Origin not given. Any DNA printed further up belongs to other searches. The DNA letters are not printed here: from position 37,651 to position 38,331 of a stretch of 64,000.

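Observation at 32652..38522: Complete lipid-linked monosaccharide modification module: DPM1/ArnC-like GT2 + PMT/ArnT-like GT-C + paired SMR flippase-like subunits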

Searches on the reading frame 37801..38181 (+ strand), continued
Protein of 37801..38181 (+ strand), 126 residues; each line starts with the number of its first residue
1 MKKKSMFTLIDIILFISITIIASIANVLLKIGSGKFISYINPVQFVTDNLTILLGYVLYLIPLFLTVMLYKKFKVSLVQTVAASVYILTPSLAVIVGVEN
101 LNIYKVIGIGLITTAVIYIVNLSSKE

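Call 81: find_encoding_contigs(protein=P0078, flank=6000, max_places=2)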
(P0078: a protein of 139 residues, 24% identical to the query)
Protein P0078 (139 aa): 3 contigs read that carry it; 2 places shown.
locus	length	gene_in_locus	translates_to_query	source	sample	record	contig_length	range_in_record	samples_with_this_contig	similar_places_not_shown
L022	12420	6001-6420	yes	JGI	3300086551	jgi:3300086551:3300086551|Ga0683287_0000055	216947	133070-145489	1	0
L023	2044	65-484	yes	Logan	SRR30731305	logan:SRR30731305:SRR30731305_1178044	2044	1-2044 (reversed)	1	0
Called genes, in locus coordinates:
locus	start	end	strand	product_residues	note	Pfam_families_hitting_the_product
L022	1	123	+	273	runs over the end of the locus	PF13483:Lactamase_B_3 (faint), PF23023:Anti-Pycsar_Apyc1 (weak), PF00753:Lactamase_B, PF16661:Lactamase_B_6 (faint), PF12706:Lactamase_B_2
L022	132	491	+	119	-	PF00111:Fer2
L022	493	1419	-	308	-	-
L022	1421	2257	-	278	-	PF12679:ABC2_membrane_2, PF12698:ABC2_membrane_3 (weak)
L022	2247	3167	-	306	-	PF00005:ABC_tran, PF13304:AAA_21 (weak)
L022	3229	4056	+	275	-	PF04909:Amidohydro_2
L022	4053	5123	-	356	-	PF00483:NTP_transferase, PF12804:NTP_transf_3, PF22640:ManC_GMP_beta-helix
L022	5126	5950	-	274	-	PF10502:Peptidase_S26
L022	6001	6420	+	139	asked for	PF00892:EamA (weak)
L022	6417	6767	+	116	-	PF00892:EamA, PF10639:TMEM234 (weak)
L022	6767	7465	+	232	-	PF01209:Ubie_methyltran (weak), PF01135:PCMT (weak), PF05175:MTS (weak), PF13489:Methyltransf_23, PF08241:Methyltransf_11, PF08242:Methyltransf_12, PF13649:Methyltransf_25, PF13847:Methyltransf_31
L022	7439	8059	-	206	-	PF02230:Abhydrolase_2 (weak), PF01738:DLH, PF07859:Abhydrolase_3 (faint), PF12146:Hydrolase_4 (faint), PF00326:Peptidase_S9 (faint)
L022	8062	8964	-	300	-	PF00903:Glyoxalase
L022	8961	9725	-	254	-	PF00535:Glycos_transf_2, PF10111:Glyco_tranf_2_2 (faint), PF13641:Glyco_tranf_2_3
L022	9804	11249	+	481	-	PF01336:tRNA_anti-codon, PF00152:tRNA-synt_2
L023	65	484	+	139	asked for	PF00892:EamA (weak)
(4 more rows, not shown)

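Call 91: search_protein_families(library=pfam, proteins=[L012:6919-7938:+, L012:7925-8866:+], max_evalue=0.01)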
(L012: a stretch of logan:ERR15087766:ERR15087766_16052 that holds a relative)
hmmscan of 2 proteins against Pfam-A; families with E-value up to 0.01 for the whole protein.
L012:6919-7938:+ (339 aa): 5 families
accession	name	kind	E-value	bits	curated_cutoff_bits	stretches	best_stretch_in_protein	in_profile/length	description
PF16363.11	GDP_Man_Dehyd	-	1.1e-113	380.5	27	1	5-325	1-332/332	GDP-mannose 4,6 dehydratase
PF01370.27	Epimerase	-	3.2e-62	210.5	20.9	1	4-254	1-237/240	NAD dependent epimerase/dehydratase family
PF04321.23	RmlD_sub_bind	-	6e-07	29.3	27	1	3-163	2-141/287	RmlD substrate binding domain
PF13460.12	NAD_binding_10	-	0.00077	19.8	27.2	1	8-157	1-130/184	NAD(P)H-binding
PF05368.20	NmrA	-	0.00093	19.3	27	1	2-69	3-69/298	NmrA-like family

L012:7925-8866:+ (313 aa): 7 families
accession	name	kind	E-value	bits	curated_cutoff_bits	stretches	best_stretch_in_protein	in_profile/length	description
PF16363.11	GDP_Man_Dehyd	-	8.7e-56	190.2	27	1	15-302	1-330/332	GDP-mannose 4,6 dehydratase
PF01370.27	Epimerase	-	4.7e-46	157.6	20.9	1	15-239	2-240/240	NAD dependent epimerase/dehydratase family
PF04321.23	RmlD_sub_bind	-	4.1e-12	46.2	27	1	15-154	4-134/287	RmlD substrate binding domain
PF01073.25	3Beta_HSD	-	4.3e-11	42.8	22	1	15-151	1-150/280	3-beta hydroxysteroid dehydrogenase/isomerase family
PF02719.21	Polysacc_synt_2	-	1.3e-08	34.8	20.2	1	51-111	59-119/293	Polysaccharide biosynthesis protein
PF07993.18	NAD_binding_4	-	0.00092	18.9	20.1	0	70-138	89-153/258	Male sterility protein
PF13460.12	NAD_binding_10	-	0.0021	18.4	27.2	1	18-126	1-103/184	NAD(P)H-binding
